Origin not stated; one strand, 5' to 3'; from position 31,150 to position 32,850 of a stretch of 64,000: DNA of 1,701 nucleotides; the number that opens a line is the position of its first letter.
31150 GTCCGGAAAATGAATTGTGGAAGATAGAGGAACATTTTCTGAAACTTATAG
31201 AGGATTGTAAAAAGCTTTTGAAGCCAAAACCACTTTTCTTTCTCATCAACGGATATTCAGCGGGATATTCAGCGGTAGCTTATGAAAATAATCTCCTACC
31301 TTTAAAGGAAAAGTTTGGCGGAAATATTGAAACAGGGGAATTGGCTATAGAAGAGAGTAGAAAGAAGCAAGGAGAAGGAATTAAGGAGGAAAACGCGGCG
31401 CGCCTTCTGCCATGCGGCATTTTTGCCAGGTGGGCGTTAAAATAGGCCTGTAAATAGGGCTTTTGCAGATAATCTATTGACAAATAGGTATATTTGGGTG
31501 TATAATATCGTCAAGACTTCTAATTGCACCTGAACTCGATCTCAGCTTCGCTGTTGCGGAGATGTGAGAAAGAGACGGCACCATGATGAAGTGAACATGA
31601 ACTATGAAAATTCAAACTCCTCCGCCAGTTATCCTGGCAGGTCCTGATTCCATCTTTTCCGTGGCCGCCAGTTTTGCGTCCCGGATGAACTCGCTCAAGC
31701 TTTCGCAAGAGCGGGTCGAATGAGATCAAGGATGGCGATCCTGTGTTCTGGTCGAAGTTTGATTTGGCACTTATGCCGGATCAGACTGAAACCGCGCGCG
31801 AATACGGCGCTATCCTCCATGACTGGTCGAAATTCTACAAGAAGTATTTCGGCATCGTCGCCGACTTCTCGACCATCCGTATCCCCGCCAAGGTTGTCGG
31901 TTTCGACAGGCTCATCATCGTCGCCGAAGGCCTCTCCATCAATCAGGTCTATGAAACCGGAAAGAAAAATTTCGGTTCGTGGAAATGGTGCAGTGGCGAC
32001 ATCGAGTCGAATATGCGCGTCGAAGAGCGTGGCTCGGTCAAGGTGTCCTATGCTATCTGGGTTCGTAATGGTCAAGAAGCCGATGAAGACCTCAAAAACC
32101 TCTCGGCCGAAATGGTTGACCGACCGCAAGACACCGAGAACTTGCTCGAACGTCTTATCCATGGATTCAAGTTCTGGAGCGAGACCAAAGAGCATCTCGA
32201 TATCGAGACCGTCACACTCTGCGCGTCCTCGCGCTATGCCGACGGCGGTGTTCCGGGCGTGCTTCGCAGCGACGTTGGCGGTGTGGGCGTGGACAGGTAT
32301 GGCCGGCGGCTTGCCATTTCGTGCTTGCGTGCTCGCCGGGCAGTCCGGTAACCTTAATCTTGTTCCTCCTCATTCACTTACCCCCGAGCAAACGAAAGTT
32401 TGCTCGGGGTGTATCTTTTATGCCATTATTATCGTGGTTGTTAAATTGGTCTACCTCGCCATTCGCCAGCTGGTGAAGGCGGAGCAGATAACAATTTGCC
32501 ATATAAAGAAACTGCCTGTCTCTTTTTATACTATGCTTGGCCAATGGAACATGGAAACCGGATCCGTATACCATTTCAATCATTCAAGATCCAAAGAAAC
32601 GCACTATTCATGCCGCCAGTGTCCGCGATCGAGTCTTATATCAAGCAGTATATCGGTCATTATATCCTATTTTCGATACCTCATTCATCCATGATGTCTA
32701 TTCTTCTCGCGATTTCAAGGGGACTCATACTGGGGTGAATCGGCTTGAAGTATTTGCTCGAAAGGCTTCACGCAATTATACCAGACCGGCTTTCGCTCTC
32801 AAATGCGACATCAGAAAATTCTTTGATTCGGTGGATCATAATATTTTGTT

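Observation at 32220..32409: Adenine-depleted 3' end of a 202-codon ORF plus a GAAA-tetraloop hairpin: the variable region of a DGR target gene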

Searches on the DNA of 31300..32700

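Call 41: search_rna_families(source=window, start=31300, end=32700, threshold=evalue, max_evalue=1)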
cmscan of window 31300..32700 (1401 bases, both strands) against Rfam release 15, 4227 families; matches with E-value up to 1: 1.
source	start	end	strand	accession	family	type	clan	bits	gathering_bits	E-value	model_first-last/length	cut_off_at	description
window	32361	32417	+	RF02399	NsiR1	Gene; sRNA;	-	18.6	39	0.93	1-60/60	no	Nitrogen stress-induced RNA 1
